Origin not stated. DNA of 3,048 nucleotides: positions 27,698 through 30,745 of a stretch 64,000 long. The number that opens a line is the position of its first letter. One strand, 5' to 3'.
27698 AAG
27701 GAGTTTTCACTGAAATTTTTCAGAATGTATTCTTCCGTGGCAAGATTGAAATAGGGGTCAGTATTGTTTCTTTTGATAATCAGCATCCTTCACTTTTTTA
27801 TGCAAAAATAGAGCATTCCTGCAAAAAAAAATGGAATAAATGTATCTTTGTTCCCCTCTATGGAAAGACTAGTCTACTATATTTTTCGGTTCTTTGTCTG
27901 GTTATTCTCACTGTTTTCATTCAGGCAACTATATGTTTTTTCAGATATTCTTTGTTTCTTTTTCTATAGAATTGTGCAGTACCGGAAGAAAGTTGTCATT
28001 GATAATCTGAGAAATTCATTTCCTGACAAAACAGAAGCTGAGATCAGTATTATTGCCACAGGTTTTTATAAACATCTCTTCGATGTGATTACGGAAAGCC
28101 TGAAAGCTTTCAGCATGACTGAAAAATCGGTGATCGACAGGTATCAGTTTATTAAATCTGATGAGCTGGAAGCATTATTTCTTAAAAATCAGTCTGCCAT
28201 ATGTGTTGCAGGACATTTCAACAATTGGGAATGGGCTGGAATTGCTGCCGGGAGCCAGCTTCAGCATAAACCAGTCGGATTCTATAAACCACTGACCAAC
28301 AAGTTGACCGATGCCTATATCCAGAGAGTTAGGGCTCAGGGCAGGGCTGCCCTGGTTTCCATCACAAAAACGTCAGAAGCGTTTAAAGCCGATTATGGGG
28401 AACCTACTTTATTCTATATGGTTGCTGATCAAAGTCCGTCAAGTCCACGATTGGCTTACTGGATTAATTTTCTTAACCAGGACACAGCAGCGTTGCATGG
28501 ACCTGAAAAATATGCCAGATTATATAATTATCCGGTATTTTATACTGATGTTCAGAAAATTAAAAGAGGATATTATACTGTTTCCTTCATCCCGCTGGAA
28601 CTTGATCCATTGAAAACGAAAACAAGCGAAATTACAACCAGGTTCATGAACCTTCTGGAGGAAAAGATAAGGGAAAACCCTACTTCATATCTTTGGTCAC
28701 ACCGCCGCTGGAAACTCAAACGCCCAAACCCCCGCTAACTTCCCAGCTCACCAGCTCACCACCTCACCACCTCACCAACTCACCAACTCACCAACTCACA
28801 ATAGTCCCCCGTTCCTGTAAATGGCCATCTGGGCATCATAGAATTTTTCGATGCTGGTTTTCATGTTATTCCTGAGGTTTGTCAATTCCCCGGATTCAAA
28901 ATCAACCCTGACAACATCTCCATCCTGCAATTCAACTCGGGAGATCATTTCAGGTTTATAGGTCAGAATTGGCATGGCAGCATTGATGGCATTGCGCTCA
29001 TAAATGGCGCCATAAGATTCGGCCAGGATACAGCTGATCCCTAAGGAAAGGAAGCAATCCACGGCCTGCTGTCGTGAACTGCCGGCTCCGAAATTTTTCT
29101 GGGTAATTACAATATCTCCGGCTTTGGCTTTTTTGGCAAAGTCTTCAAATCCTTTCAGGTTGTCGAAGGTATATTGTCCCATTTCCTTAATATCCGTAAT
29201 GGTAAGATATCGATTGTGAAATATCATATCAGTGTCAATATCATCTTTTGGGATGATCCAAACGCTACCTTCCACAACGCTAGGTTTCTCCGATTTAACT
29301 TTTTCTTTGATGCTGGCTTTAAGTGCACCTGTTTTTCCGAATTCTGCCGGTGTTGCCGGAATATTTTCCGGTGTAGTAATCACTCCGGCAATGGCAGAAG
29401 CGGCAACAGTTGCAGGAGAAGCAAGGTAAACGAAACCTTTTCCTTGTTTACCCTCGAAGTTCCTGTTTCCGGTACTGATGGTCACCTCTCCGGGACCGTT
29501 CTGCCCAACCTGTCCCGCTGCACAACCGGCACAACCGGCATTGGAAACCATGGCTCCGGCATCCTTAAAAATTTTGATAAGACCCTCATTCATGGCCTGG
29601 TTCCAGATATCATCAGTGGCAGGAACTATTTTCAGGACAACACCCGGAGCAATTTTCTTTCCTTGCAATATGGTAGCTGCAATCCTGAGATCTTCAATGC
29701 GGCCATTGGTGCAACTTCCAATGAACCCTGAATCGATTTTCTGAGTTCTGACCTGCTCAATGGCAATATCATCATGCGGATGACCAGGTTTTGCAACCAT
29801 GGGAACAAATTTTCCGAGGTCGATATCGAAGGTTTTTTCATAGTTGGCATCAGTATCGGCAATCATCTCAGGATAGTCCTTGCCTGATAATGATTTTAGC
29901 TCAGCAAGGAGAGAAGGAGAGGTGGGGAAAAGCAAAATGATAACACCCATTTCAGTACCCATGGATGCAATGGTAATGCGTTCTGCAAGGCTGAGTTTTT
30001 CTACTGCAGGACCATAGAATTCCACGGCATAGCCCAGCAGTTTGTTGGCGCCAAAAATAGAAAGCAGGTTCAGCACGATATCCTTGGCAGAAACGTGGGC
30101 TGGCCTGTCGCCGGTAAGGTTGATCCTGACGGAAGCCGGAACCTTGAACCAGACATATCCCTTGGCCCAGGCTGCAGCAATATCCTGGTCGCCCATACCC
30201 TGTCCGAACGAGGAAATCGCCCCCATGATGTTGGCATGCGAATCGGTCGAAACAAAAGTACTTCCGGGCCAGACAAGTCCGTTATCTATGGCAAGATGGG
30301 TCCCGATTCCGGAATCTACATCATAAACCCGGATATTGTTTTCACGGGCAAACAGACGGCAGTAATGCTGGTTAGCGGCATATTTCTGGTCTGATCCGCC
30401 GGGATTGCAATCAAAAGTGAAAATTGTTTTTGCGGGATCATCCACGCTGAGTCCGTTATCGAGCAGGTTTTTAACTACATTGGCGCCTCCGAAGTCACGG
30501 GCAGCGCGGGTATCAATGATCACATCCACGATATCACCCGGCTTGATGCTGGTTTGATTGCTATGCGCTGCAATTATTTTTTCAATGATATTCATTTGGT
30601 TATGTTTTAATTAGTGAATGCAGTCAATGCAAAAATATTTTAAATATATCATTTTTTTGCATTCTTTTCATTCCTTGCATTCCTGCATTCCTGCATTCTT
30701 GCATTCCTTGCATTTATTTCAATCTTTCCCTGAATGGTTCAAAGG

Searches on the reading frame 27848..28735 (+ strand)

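Call 11: search_protein_families(library=pfam, proteins=[window:27848-28735:+])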
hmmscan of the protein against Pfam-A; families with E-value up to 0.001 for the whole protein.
window:27848-28735:+ (296 aa): 1 family
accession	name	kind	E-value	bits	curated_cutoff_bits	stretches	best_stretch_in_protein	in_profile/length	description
PF03279.18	Lip_A_acyltrans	-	1.4e-30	107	22.3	1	10-289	16-294/295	Bacterial lipid A biosynthesis acyltransferase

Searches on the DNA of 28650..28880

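Call 57: search_rna_families(source=window, start=28650, end=28880, threshold=evalue, max_evalue=1)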
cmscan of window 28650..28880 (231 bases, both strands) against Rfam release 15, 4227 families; matches with E-value up to 1: 0.
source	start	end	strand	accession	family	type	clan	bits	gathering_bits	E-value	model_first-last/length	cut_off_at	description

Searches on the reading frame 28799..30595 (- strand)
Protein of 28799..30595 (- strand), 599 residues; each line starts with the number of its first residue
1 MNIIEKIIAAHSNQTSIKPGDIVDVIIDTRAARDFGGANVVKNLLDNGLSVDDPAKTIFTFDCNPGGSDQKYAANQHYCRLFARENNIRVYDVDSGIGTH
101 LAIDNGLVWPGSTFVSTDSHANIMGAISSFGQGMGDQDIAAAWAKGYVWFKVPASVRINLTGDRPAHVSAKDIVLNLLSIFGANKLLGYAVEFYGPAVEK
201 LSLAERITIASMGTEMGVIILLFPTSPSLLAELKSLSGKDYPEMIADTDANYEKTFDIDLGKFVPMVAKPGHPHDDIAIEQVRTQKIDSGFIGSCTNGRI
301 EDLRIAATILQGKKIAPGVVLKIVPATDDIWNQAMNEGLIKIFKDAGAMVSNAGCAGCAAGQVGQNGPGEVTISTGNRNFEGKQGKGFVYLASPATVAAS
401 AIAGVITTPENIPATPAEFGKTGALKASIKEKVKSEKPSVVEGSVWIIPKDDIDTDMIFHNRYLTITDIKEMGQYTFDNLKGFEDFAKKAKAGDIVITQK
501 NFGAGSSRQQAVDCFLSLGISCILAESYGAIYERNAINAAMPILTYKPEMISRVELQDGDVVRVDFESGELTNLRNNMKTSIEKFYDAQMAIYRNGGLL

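Call 11: search_protein_families(library=pfam, proteins=[window:28799-30595:-])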
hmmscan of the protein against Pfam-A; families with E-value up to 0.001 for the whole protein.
window:28799-30595:- (599 aa): 2 families
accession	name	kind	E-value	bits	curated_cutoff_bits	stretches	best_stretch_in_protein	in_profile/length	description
PF00330.25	Aconitase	-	8.7e-84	282.6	28.7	2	5-283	1-308/463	Aconitase family (aconitate hydratase)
PF00694.25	Aconitase_C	-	6e-14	52.9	22.8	1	483-546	62-128/131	Aconitase C-terminal domain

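Call 59: find_homologous_proteins(query=window:28799-30595:-, max_evalue=1e-100)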
Query window:28799-30595:- (599 aa): 7240 proteins with E <= 1e-100 among 8000 candidates; the best 120 are listed.
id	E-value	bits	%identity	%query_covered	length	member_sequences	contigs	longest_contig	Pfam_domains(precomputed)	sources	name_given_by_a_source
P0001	0.0e+0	1350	100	100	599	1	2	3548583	PF00694.26,PF00330.26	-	-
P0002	0.0e+0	1143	82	100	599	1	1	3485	PF00694.26,PF00330.26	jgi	jgi:3-isopropylmalate/(R)-2-methylmalate dehydratase large subunit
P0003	0.0e+0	1143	84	100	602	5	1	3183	PF00694.26,PF00330.26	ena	-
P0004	0.0e+0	1143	83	100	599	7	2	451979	PF00694.26,PF00330.26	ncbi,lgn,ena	-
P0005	0.0e+0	1143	82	100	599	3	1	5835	PF00694.26,PF00330.26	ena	-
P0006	0.0e+0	1142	83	100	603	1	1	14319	PF00694.26,PF00330.26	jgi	-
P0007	0.0e+0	1141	83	100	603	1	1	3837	PF00694.26,PF00330.26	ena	-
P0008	0.0e+0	1140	83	100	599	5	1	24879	PF00694.26,PF00330.26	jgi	jgi:3-isopropylmalate/(R)-2-methylmalate dehydratase large subunit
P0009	0.0e+0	1138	81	100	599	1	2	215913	PF00694.26,PF00330.26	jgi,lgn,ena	-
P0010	0.0e+0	1135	82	100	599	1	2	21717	PF00694.26,PF00330.26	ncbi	ncbi:MAG: aconitase/3-isopropylmalate dehydratase large subunit family protein [Bacteroidota bacteri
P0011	0.0e+0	1135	83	100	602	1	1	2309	PF00694.26,PF00330.26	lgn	-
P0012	0.0e+0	1134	82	100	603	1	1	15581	PF00694.26,PF00330.26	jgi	jgi:3-isopropylmalate/(R)-2-methylmalate dehydratase large subunit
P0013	0.0e+0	1133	82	100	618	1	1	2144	PF00694.26,PF00330.26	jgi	jgi:3-isopropylmalate/(R)-2-methylmalate dehydratase large subunit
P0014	0.0e+0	1132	81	100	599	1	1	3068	PF00694.26,PF00330.26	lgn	-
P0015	0.0e+0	1131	81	100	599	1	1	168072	PF00694.26,PF00330.26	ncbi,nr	ncbi:MAG: aconitase/3-isopropylmalate dehydratase large subunit family protein [Bacteroidetes bacter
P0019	0.0e+0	1125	82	100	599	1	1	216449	PF00694.26,PF00330.26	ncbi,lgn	-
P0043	0.0e+0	1116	82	100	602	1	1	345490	PF00694.26,PF00330.26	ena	-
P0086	0.0e+0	1107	80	100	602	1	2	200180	PF00694.26,PF00330.26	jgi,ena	-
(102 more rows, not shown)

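Call 61: find_encoding_contigs(protein=P0004, flank=1200, max_places=3)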
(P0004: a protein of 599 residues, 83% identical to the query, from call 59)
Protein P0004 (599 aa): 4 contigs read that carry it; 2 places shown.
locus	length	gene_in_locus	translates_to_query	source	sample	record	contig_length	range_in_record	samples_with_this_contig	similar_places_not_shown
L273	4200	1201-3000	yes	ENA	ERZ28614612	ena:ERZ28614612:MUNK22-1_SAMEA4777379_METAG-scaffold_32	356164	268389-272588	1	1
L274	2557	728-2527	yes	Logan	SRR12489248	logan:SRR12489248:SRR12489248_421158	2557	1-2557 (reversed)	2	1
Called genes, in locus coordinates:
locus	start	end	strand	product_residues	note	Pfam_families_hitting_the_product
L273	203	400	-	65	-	-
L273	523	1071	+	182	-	PF01966:HD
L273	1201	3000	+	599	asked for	PF00330:Aconitase, PF00694:Aconitase_C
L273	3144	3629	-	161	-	PF01161:PBP (weak)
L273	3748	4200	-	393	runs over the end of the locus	PF00930:DPPIV_N (faint), PF26549:Tricorn_N, PF07676:PD40 (weak), PF18962:Por_Secre_tail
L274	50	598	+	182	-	PF01966:HD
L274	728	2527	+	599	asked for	PF00330:Aconitase, PF00694:Aconitase_C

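Call 62: find_encoding_contigs(protein=P0009, flank=1200, max_places=3)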
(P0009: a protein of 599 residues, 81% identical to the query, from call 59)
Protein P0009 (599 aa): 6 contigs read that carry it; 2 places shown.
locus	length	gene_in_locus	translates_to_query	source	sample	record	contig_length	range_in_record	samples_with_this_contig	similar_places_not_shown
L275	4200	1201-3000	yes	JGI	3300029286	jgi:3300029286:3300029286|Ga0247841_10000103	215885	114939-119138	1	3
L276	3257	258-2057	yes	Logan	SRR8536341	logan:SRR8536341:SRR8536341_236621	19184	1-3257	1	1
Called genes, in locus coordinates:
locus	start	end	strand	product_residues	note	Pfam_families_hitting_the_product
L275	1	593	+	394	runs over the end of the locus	PF00180:Iso_dh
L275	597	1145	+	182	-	-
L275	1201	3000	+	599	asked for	PF00330:Aconitase, PF00694:Aconitase_C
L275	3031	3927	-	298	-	PF03279:Lip_A_acyltrans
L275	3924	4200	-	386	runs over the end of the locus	PF01053:Cys_Met_Meta_PP, PF00266:Aminotran_5 (weak)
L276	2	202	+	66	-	?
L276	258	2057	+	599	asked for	PF00330:Aconitase, PF00694:Aconitase_C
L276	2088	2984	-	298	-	PF03279:Lip_A_acyltrans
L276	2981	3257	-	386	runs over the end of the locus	PF01053:Cys_Met_Meta_PP, PF00266:Aminotran_5 (weak)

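Call 63: find_encoding_contigs(protein=P0019, flank=1200, max_places=3)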
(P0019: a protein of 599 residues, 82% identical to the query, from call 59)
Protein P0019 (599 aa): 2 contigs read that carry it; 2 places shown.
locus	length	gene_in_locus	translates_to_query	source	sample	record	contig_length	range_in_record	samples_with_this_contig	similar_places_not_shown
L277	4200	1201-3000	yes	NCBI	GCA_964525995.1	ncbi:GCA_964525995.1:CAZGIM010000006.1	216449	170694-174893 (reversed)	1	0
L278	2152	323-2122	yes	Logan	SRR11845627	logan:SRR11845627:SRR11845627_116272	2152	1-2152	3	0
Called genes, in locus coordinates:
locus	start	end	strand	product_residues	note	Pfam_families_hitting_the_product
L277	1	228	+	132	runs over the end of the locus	PF05635:23S_rRNA_IVP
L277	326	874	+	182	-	-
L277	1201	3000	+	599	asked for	PF00330:Aconitase, PF00694:Aconitase_C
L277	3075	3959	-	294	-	PF03279:Lip_A_acyltrans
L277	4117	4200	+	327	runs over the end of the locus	PF21948:LplA-B_cat, PF03099:BPL_LplA_LipB (weak), PF10437:Lip_prot_lig_C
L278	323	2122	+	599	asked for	PF00330:Aconitase, PF00694:Aconitase_C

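Call 64: find_encoding_contigs(protein=P0043, flank=1200, max_places=3)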
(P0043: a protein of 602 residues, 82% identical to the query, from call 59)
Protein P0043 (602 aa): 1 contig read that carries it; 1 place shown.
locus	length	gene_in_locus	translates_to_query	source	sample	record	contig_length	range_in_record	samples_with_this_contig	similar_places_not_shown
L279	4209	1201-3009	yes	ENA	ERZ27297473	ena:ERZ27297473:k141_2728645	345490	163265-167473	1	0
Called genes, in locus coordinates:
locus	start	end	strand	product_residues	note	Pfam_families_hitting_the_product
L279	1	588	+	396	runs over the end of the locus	PF00180:Iso_dh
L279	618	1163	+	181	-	-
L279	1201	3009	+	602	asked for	PF00330:Aconitase, PF00694:Aconitase_C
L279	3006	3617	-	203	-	PF03279:Lip_A_acyltrans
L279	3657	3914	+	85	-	-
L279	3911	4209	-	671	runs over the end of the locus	PF12969:DUF3857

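Call 65: find_encoding_contigs(protein=P0015, flank=1200, max_places=3)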
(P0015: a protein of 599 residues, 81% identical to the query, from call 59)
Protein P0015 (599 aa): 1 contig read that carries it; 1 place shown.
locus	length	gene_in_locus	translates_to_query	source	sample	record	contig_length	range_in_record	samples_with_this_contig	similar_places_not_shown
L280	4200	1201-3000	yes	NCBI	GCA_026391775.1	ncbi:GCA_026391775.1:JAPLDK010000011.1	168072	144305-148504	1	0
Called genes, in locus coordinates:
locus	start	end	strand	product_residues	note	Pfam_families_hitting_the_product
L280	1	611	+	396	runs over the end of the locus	PF00180:Iso_dh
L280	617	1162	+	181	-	-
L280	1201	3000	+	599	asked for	PF00330:Aconitase, PF00694:Aconitase_C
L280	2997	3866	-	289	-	PF03279:Lip_A_acyltrans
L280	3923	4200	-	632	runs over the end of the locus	PF12969:DUF3857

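Call 66: find_encoding_contigs(protein=P0086, flank=1200, max_places=3)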
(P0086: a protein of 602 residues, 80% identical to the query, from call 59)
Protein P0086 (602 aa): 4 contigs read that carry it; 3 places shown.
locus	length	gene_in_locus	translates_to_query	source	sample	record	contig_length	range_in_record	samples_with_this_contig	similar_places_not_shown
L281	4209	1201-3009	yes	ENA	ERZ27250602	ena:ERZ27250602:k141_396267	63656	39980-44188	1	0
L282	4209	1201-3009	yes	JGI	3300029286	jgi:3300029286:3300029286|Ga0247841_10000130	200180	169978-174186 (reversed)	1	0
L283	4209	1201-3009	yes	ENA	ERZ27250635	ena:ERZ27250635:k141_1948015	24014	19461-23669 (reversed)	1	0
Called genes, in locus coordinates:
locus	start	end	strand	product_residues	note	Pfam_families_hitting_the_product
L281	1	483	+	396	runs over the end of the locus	PF00180:Iso_dh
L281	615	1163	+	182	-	-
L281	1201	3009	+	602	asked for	PF00330:Aconitase, PF00694:Aconitase_C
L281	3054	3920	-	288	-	PF03279:Lip_A_acyltrans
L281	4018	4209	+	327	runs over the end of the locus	PF21948:LplA-B_cat, PF03099:BPL_LplA_LipB (weak), PF10437:Lip_prot_lig_C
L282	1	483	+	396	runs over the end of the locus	PF00180:Iso_dh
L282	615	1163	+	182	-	-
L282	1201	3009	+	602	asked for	PF00330:Aconitase, PF00694:Aconitase_C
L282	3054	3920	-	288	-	PF03279:Lip_A_acyltrans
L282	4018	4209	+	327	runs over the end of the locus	PF21948:LplA-B_cat, PF03099:BPL_LplA_LipB (weak), PF10437:Lip_prot_lig_C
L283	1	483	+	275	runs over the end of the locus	?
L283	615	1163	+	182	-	-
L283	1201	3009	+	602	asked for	PF00330:Aconitase, PF00694:Aconitase_C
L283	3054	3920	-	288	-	PF03279:Lip_A_acyltrans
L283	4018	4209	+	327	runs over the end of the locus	PF21948:LplA-B_cat, PF03099:BPL_LplA_LipB (weak), PF10437:Lip_prot_lig_C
